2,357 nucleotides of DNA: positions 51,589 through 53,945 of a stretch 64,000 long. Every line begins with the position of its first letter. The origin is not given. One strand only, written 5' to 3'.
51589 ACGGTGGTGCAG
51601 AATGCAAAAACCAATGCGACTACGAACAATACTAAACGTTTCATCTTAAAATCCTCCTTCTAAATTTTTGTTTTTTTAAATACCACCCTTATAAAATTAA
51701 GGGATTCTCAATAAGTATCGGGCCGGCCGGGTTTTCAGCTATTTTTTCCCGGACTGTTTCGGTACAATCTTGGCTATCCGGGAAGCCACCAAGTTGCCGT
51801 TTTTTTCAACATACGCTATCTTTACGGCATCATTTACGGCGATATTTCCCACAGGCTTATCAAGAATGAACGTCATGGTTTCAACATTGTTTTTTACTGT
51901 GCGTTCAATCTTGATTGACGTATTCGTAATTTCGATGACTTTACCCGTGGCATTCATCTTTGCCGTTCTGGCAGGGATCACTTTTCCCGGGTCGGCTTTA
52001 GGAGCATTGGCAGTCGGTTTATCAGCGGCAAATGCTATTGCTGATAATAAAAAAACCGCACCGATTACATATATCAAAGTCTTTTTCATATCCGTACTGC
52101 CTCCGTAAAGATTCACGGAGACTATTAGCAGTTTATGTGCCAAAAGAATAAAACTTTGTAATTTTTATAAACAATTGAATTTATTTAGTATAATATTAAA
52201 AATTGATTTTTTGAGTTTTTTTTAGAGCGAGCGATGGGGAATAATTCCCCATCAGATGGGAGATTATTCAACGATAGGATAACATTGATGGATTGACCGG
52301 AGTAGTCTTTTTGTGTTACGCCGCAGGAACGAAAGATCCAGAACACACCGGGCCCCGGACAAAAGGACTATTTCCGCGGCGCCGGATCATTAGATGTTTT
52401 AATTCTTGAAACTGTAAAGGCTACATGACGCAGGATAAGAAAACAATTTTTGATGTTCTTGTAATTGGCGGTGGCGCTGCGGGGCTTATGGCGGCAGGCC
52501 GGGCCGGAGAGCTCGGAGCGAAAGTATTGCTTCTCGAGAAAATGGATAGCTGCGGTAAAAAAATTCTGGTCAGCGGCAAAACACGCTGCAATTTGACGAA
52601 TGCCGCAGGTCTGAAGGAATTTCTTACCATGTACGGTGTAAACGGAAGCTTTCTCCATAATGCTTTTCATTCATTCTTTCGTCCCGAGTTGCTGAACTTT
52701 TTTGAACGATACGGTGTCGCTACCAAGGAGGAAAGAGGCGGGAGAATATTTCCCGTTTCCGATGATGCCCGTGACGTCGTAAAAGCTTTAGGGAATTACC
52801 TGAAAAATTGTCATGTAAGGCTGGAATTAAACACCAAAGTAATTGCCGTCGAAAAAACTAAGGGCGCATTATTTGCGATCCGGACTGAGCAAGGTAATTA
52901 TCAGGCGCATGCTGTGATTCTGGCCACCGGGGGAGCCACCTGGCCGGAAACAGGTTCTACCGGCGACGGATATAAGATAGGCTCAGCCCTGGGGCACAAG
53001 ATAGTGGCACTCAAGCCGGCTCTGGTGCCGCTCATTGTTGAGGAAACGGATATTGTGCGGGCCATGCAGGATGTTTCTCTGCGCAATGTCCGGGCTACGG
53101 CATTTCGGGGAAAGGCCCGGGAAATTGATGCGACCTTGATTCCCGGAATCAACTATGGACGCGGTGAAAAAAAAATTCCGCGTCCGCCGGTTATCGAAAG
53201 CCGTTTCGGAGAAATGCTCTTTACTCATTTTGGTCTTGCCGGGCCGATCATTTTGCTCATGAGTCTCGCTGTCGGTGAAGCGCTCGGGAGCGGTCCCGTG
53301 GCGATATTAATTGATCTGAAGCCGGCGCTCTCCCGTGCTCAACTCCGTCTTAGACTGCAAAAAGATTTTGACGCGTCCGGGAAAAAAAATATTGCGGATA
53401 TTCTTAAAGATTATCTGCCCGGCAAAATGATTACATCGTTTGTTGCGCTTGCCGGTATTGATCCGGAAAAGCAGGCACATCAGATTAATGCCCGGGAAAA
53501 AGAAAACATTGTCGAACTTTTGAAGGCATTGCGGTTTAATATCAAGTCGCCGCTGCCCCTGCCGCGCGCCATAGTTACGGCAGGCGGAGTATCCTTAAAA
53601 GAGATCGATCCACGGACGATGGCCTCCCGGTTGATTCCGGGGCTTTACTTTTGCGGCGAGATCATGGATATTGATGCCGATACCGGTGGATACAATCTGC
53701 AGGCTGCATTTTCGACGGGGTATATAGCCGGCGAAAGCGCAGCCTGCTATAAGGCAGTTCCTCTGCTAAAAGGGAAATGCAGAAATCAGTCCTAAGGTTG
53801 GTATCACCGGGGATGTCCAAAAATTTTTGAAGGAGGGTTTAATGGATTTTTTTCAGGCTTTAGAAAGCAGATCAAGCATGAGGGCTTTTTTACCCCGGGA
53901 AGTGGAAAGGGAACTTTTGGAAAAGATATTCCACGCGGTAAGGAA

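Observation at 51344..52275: Sigma-54 promoter with a perfect 21-bp palindromic upstream site drives two tiny secreted proteins next to a kinase/NtrC pair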

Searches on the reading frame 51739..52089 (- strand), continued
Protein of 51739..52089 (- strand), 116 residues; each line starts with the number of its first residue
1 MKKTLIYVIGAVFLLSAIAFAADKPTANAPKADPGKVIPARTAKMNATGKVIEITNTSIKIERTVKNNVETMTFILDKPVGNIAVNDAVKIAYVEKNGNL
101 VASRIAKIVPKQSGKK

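Call 77: find_encoding_contigs(protein=P0354, flank=6000, max_places=1)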
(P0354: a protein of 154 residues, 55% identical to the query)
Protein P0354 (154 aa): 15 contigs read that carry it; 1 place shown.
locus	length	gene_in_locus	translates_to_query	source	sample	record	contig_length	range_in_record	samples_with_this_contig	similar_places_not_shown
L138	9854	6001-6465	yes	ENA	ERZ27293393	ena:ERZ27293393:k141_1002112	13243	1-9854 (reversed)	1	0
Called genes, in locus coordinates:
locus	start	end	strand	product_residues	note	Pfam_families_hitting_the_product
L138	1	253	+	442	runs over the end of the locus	PF25145:NfeD1b_N, PF24961:NfeD_membrane, PF01957:NfeD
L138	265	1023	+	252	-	PF01145:Band_7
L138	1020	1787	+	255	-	PF06888:Put_Phosphatase, PF12710:HAD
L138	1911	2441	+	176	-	PF04143:Sulf_transp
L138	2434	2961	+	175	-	PF20398:DUF6691, PF04143:Sulf_transp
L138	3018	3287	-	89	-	-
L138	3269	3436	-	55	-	-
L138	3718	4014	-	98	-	-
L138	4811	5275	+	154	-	PF13495:Phage_int_SAM_4 (faint)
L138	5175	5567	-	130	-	PF01609:DDE_Tnp_1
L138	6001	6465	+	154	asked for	-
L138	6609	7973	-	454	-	PF00072:Response_reg, PF00158:Sigma54_activat, PF14532:Sigma54_activ_2, PF07728:AAA_5, PF25601:AAA_lid_14, PF02954:HTH_8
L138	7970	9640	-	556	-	PF13188:PAS_8 (weak), PF13426:PAS_9, PF00512:HisKA, PF02518:HATPase_c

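Call 78: find_encoding_contigs(protein=P0419, flank=6000, max_places=1)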
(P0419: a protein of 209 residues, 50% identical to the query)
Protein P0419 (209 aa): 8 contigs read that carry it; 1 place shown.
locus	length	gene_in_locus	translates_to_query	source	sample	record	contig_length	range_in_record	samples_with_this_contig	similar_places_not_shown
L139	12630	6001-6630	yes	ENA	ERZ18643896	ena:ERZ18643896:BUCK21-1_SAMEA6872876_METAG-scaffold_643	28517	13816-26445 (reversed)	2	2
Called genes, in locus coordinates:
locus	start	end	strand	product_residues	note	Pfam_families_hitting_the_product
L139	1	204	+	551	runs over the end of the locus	PF00920:ILVD_EDD_N, PF24877:ILV_EDD_C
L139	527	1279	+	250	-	PF00857:Isochorismatase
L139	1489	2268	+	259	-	PF02900:LigB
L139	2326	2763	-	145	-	PF13474:SnoaL_3, PF14534:DUF4440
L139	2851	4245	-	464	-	PF07992:Pyr_redox_2 (faint), PF00070:Pyr_redox (faint), PF00890:FAD_binding_2 (weak), PF03486:HI0933_like, PF12831:FAD_oxidored, PF13450:NAD_binding_8 (weak), PF01266:DAO (weak), PF22780:HI0933_like_1st, +2 more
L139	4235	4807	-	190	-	PF01976:DUF116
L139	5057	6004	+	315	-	PF00781:DAGK_cat, PF19279:YegS_C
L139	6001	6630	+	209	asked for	-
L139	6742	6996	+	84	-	-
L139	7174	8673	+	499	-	PF00672:HAMP, PF10090:HPTransfase (faint), PF00512:HisKA, PF02518:HATPase_c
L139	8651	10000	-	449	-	PF00072:Response_reg, PF00158:Sigma54_activat, PF14532:Sigma54_activ_2, PF07724:AAA_2 (weak), PF00004:AAA (weak), PF07728:AAA_5, PF25601:AAA_lid_14, PF02954:HTH_8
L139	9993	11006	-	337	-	PF00044:Gp_dh_N, PF02800:Gp_dh_C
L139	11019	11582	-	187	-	PF01590:GAF, PF13185:GAF_2, PF13492:GAF_3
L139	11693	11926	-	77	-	-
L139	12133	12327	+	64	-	PF11127:YgaP-like_TM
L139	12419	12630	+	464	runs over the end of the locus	PF02321:OEP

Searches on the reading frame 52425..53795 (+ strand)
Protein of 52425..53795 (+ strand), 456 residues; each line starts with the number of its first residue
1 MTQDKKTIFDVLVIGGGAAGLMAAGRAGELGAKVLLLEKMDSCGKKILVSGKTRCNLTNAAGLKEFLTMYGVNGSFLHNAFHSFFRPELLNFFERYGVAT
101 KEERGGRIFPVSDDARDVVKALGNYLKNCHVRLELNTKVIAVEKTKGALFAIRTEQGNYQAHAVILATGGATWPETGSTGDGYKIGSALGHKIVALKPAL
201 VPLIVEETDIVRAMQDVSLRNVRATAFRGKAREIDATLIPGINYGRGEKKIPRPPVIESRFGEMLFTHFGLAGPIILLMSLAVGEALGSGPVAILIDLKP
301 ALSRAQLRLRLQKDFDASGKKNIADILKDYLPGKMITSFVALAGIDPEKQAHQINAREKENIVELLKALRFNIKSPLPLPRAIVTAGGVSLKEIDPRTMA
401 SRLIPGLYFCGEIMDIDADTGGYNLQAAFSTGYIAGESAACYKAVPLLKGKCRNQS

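Call 5: search_protein_families(library=pfam, proteins=[window:52425-53795:+], max_evalue=0.1)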
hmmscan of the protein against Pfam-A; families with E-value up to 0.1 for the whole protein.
window:52425-53795:+ (456 aa): 16 families
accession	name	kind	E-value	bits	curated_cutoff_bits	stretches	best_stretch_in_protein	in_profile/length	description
PF03486.20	HI0933_like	-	3.3e-86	289.1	50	1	10-437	2-243/244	HI0933-like protein Rossmann domain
PF22780.1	HI0933_like_1st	-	1.5e-29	103.4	27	1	258-384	37-165/165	HI0933-like protein barrel and H2TH domain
PF13738.12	Pyr_redox_3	-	9.3e-10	38.7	30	1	123-174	88-138/305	Pyridine nucleotide-disulphide oxidoreductase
PF00890.30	FAD_binding_2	-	1.3e-09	38.3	20.4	1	10-50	1-41/414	FAD binding domain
PF07992.20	Pyr_redox_2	-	2.3e-09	37.6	26.1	1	9-173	1-111/291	Pyridine nucleotide-disulphide oxidoreductase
PF12831.13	FAD_oxidored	-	4.1e-09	36.7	27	1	10-171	1-147/416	FAD dependent oxidoreductase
PF01266.30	DAO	-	5.6e-09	36.4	27.9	2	10-44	1-35/353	FAD dependent oxidoreductase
PF01134.28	GIDA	-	3.6e-07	30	22.1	1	10-169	1-149/391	Glucose inhibited division protein A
PF00070.33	Pyr_redox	-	7.6e-06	26.8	22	1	11-43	2-34/82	Pyridine nucleotide-disulphide oxidoreductase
PF01262.27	AlaDh_PNT_C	-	0.00023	21.1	23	1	10-41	30-61/214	Alanine dehydrogenase/PNT, C-terminal domain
PF13450.12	NAD_binding_8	-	0.00025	21.7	21.9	1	13-44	1-32/68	NAD(P)-binding Rossmann-like domain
PF01494.25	FAD_binding_3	-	0.00026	20.8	22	1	10-42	3-35/349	FAD binding domain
PF05834.18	Lycopene_cycl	-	0.0039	16.8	23.4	1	10-42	1-35/380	Lycopene cyclase protein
PF13454.12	NAD_binding_9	-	0.0043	17.5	21.8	0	122-169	106-153/155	FAD-NAD(P)-binding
PF01946.23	Thi4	-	0.008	15.9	26.2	1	8-54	17-64/235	Thi4 family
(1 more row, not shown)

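Call 18: search_protein_families(library=ncbifam, proteins=[window:52425-53795:+], max_evalue=0.01)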
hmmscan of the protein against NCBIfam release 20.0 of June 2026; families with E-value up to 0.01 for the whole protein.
window:52425-53795:+ (456 aa): 87 families (the best 25 are shown)
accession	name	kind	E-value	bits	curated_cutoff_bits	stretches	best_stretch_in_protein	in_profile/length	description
TIGR00275.1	TIGR00275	subfamily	2.3e-131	438.4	183.8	2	11-231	1-219/401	aminoacetone oxidase family FAD-binding enzyme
TIGR03862.1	flavo_PP4765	subfamily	1.3e-46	159.2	242.65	1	32-442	2-374/376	TIGR03862 family flavoprotein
NF006130.0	PRK08274.1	equivalog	8.1e-13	48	369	1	6-40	3-37/467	FAD-dependent tricarballylate dehydrogenase TcuA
TIGR01350.1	lipoamide_DH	equivalog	3.2e-09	36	408.8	1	9-44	2-36/461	dihydrolipoyl dehydrogenase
TIGR01813.1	flavo_cyto_c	subfamily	9.3e-09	34.5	285.45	1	10-51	1-43/444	flavocytochrome c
NF004776.0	PRK06116.1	equivalog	1.6e-08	34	480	1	8-71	4-67/450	glutathione-disulfide reductase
NF009476.0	PRK12839.1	equivalog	4.1e-08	31.8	940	1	1-51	1-51/572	FAD-dependent oxidoreductase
NF010374.0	PRK13800.1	equivalog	2.6e-07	29.3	1196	1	6-41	11-46/898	fumarate reductase/succinate dehydrogenase flavoprotein subunit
NF009477.0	PRK12843.1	equivalog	3e-07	29.3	758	1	4-52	12-60/578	FAD-dependent oxidoreductase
TIGR02352.1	thiamin_ThiO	equivalog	3.3e-07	29.7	250.8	1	114-170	149-205/351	glycine oxidase ThiO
TIGR01372.1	soxA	subfamily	4e-07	28.2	1164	1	8-49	168-209/996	sarcosine oxidase subunit alpha family protein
TIGR01421.1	gluta_reduc_1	equivalog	8.6e-07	28.5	556.15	1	9-70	3-63/450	glutathione-disulfide reductase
TIGR01292.1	TRX_reduct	equivalog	1.3e-06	27.5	343.45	0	10-45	2-37/300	thioredoxin-disulfide reductase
NF004991.0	PRK06370.1-3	subfamily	1.3e-06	27.2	620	1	7-44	34-71/509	FAD-containing oxidoreductase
TIGR04018.1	Bthiol_YpdA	hypoth_equivalog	1.4e-06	27.4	339.9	1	127-169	81-122/316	YpdA family putative bacillithiol disulfide reductase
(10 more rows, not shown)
